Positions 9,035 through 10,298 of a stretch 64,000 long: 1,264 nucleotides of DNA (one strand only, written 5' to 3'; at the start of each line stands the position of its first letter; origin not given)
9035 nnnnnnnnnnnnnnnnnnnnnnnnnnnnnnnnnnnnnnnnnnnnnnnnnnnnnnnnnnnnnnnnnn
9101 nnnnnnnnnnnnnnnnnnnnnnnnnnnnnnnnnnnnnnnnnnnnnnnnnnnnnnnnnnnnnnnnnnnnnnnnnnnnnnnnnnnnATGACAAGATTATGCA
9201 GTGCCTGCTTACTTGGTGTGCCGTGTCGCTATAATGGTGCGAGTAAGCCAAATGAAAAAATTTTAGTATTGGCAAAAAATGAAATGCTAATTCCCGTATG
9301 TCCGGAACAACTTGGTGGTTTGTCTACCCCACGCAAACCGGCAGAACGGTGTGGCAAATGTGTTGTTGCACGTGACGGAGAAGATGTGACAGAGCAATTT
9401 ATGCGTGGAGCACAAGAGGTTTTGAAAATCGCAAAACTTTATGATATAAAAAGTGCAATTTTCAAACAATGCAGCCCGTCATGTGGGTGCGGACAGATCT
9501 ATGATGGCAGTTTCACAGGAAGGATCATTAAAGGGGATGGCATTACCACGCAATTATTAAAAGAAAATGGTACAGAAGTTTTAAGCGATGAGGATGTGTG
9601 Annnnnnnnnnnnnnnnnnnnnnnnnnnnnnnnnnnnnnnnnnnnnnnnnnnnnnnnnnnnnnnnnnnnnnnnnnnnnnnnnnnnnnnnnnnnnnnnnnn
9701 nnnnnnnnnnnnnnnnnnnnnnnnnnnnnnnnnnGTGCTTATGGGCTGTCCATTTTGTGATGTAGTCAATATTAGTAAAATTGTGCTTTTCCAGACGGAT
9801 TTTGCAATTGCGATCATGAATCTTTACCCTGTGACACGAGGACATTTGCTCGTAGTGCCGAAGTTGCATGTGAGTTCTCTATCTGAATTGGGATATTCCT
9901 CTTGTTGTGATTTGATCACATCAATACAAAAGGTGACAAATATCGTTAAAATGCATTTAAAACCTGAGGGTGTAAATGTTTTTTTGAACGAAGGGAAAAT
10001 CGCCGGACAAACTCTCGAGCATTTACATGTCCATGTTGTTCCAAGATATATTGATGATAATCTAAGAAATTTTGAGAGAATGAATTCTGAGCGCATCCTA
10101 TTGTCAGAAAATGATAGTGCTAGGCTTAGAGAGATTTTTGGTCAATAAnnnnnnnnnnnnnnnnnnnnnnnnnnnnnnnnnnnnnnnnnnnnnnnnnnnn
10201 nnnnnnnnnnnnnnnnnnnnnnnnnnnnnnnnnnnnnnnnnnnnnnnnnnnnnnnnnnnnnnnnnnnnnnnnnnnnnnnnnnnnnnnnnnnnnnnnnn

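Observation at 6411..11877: Island of nucleotide house-cleaning / modified-nucleotide salvage genes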

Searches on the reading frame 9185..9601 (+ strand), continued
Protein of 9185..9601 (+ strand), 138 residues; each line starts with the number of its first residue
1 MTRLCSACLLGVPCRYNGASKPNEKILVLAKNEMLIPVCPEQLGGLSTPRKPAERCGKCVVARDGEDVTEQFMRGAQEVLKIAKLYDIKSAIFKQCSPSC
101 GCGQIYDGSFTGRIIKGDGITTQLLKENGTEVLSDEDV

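Call 39: find_encoding_contigs(protein=P0076, flank=7000, max_places=3)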
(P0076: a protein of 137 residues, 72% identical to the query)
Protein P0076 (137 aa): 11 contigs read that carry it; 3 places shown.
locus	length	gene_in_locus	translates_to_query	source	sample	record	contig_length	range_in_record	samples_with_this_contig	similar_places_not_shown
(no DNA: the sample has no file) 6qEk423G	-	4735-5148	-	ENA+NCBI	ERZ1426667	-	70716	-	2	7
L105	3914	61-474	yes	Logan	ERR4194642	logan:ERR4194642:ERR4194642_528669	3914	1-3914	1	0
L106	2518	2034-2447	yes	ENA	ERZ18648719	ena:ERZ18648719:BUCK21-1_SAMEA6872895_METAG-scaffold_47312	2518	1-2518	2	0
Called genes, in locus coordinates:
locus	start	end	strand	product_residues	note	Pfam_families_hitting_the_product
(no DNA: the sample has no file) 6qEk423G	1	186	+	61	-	?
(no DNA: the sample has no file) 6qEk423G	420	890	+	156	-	PF00293:NUDIX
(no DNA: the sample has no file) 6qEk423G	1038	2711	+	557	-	PF21760:SecD_1st, PF13616:Rotamase_3, PF00639:Rotamase, PF13145:Rotamase_2 (weak), PF22599:SecDF_P1_head, PF02355:SecD_SecF_C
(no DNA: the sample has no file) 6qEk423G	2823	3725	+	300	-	PF02355:SecD_SecF_C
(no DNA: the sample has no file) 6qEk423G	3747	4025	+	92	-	-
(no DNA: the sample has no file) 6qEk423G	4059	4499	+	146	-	-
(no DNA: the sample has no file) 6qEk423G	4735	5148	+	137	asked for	PF04463:2-thiour_desulf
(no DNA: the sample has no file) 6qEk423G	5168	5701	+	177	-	PF13489:Methyltransf_23, PF03848:TehB, PF08241:Methyltransf_11, PF08242:Methyltransf_12 (weak), PF13649:Methyltransf_25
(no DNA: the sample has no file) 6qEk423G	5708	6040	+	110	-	PF01588:tRNA_bind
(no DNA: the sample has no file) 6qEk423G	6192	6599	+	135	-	PF01371:Trp_repressor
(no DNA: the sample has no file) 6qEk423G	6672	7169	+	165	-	PF00293:NUDIX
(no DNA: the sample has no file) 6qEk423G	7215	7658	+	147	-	-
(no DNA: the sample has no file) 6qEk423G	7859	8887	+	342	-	PF00587:tRNA-synt_2b (faint), PF02912:Phe_tRNA-synt_N, PF01409:tRNA-synt_2d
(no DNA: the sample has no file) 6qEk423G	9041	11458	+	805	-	PF01588:tRNA_bind, PF03483:B3_4, PF03484:B5, PF17759:tRNA_synthFbeta, PF03147:FDX-ACB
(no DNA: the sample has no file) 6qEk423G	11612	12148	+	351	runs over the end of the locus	PF04545:Sigma70_r4, PF05066:HARE-HTH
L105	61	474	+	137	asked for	PF04463:2-thiour_desulf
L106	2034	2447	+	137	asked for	PF04463:2-thiour_desulf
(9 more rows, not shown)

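Call 40: find_encoding_contigs(protein=P0079, flank=7000, max_places=3)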
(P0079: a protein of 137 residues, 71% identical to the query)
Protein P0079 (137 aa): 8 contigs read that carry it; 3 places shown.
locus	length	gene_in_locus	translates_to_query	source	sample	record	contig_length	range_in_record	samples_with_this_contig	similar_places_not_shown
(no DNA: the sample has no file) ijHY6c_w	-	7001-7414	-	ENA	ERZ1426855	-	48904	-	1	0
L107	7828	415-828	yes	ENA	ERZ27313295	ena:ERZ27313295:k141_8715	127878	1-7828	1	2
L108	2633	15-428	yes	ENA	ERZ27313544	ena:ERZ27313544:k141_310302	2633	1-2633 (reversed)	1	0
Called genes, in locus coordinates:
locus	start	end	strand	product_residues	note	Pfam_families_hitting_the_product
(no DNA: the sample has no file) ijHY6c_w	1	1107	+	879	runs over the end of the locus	PF07517:SecA_DEAD, PF01043:SecA_PP_bind, PF21090:P-loop_SecA, PF07516:SecA_SW, PF02810:SEC-C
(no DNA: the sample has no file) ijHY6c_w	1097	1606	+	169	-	PF00293:NUDIX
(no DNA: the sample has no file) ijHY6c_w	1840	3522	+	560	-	PF21760:SecD_1st, PF13616:Rotamase_3, PF13145:Rotamase_2 (faint), PF00639:Rotamase, PF22599:SecDF_P1_head, PF02355:SecD_SecF_C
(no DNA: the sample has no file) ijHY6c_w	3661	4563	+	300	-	PF02355:SecD_SecF_C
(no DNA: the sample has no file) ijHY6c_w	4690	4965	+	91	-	-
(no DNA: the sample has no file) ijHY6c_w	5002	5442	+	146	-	-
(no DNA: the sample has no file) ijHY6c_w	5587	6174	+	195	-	-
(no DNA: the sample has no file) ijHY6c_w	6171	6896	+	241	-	PF08843:AbiEii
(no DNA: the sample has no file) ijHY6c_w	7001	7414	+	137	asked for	PF04463:2-thiour_desulf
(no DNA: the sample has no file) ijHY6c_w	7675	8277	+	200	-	PF13237:Fer4_10 (weak), PF12838:Fer4_7 (faint), PF00037:Fer4 (faint)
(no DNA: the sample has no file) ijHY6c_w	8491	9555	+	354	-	PF02912:Phe_tRNA-synt_N, PF01409:tRNA-synt_2d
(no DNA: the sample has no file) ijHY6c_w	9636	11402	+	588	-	PF01588:tRNA_bind, PF03483:B3_4, PF03484:B5, PF17759:tRNA_synthFbeta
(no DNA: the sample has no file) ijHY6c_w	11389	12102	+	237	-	PF17759:tRNA_synthFbeta, PF03147:FDX-ACB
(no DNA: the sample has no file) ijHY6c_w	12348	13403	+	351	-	PF04545:Sigma70_r4, PF05066:HARE-HTH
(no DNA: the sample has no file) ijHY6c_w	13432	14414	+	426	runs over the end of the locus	PF26449:DUF8128 (weak)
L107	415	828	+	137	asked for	PF04463:2-thiour_desulf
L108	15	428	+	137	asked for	PF04463:2-thiour_desulf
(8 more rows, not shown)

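Call 49: search_protein_families(library=padloc, proteins=[window:9185-9601:+], max_evalue=0.001)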
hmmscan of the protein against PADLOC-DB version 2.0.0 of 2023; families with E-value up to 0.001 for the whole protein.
window:9185-9601:+ (138 aa): 0 families

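Call 50: search_protein_families(library=phrogs, proteins=[window:9185-9601:+], max_evalue=0.001)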
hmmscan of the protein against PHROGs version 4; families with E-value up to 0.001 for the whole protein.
window:9185-9601:+ (138 aa): 2 families
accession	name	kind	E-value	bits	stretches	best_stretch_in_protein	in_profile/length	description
phrog_27395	-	unknown function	5e-36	124.6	1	4-138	3-147/153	-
phrog_3275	-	unknown function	1.6e-05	25.2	1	6-126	10-138/319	-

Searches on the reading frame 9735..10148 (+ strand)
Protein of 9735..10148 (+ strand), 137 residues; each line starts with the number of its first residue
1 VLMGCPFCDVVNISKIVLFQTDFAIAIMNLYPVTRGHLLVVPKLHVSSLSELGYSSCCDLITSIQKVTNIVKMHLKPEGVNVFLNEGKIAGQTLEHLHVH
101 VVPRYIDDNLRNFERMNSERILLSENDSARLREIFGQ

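Call 4: search_protein_families(library=pfam, proteins=[window:9735-10148:+], max_evalue=0.01)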
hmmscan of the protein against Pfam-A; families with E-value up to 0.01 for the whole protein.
window:9735-10148:+ (137 aa): 5 families
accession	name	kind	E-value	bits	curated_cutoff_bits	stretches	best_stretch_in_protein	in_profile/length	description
PF01230.28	HIT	-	4e-21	75.9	21.5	1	13-105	4-96/98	HIT domain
PF11969.13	DcpS_C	-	1.8e-09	38.5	24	1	5-102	2-100/114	Scavenger mRNA decapping enzyme C-term binding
PF19327.4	Ap4A_phos_N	-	0.00015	21.7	23.1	1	24-108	91-164/177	Ap4A phosphorylase N-terminal domain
PF16285.10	DUF4931_N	-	0.00016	22.2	24.1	1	4-102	19-119/124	Domain of unknown function (DUF4931) N-terminal domain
PF04677.20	CwfJ_C_1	-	0.0041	17.4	21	1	16-103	28-108/122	Protein similar to CwfJ C-terminus 1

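Call 5: search_protein_families(library=ncbifam, proteins=[window:9735-10148:+], max_evalue=0.01)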
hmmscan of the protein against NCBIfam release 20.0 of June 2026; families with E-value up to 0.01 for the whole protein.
window:9735-10148:+ (137 aa): 3 families
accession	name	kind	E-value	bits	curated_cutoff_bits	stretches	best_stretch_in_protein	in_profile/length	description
NF052622.1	ATPAdlTfActino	equivalog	1.3e-20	73.7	290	1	6-109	40-147/176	ATP adenylyltransferase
NF045834.1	M_plasma_HinT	exception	2.5e-15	57.2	130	1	15-104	12-101/102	histidine triad protein HinT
NF007965.0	PRK10687.1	equivalog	4.2e-05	23.6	206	1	13-102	15-105/119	purine nucleoside phosphoramidase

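Call 49: search_protein_families(library=padloc, proteins=[window:9735-10148:+], max_evalue=0.001)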
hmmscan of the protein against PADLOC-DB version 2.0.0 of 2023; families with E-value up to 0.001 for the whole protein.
window:9735-10148:+ (137 aa): 1 family
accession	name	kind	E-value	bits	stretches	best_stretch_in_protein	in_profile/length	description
PDLC00441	ThsC2|ThsC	-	1.5e-15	55.3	1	5-126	14-136/148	HIT family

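Call 50: search_protein_families(library=phrogs, proteins=[window:9735-10148:+], max_evalue=0.001)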
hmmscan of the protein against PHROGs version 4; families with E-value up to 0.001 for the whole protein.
window:9735-10148:+ (137 aa): 2 families
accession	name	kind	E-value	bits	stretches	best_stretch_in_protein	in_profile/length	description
phrog_19494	-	unknown function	9.4e-18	65.5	1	17-108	17-108/120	-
phrog_3962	-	unknown function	3.2e-15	57.1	1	4-110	4-110/145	-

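Call 90: search_solved_structures(query=window:9741-10148:+, max_evalue=0.00001)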
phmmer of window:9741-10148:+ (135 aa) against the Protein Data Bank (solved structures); distinct sequences matched with E-value up to 0.00001: 35.
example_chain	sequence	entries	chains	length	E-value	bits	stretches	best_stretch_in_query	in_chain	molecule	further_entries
6af2_A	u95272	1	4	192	3.1e-19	72.6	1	4-106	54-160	HIT domain-containing protein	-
3imi_A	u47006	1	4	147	1.9e-17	66.8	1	3-106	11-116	HIT family protein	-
3wo5_A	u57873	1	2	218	2e-17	66.8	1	14-106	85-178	AP-4-A phosphorylase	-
3ano_A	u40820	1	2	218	3.9e-17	65.8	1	14-106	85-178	AP-4-A phosphorylase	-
3l7x_A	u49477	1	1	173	4.3e-17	65.7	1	3-107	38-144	Putative Hit-like protein involved in cell-cycle regulation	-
3o0m_A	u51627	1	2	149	3.6e-16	62.7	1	1-116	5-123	HIT family protein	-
2eo4_A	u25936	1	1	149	5.8e-16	62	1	3-108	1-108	150aa long hypothetical histidine triad nucleotide-binding protein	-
1y23_A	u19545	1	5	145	1.3e-15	61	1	2-103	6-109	Histidine triad protein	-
3ksv_A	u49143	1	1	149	4.8e-15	59.1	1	2-103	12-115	Uncharacterized protein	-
9uch_A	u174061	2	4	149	4.9e-15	59.1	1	13-111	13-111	Bis(5'-adenosyl)-triphosphatase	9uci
1fhi_A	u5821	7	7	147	6.9e-15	58.6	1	13-110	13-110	FRAGILE HISTIDINE TRIAD PROTEIN | FRAGILE HISTIDINE PROTEIN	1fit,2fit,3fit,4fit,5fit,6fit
2fhi_A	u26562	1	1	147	6.7e-14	55.4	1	13-110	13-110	FRAGILE HISTIDINE TRIAD PROTEIN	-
7p8p_A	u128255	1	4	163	7.8e-14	55.2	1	13-110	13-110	Bis(5'-adenosyl)-triphosphatase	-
1ems_A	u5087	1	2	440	1.3e-13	54.4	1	15-106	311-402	NIT-FRAGILE HISTIDINE TRIAD FUSION PROTEIN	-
6iq1_A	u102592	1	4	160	1.4e-13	54.4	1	2-103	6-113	Adenosine 5'-monophosphoramidase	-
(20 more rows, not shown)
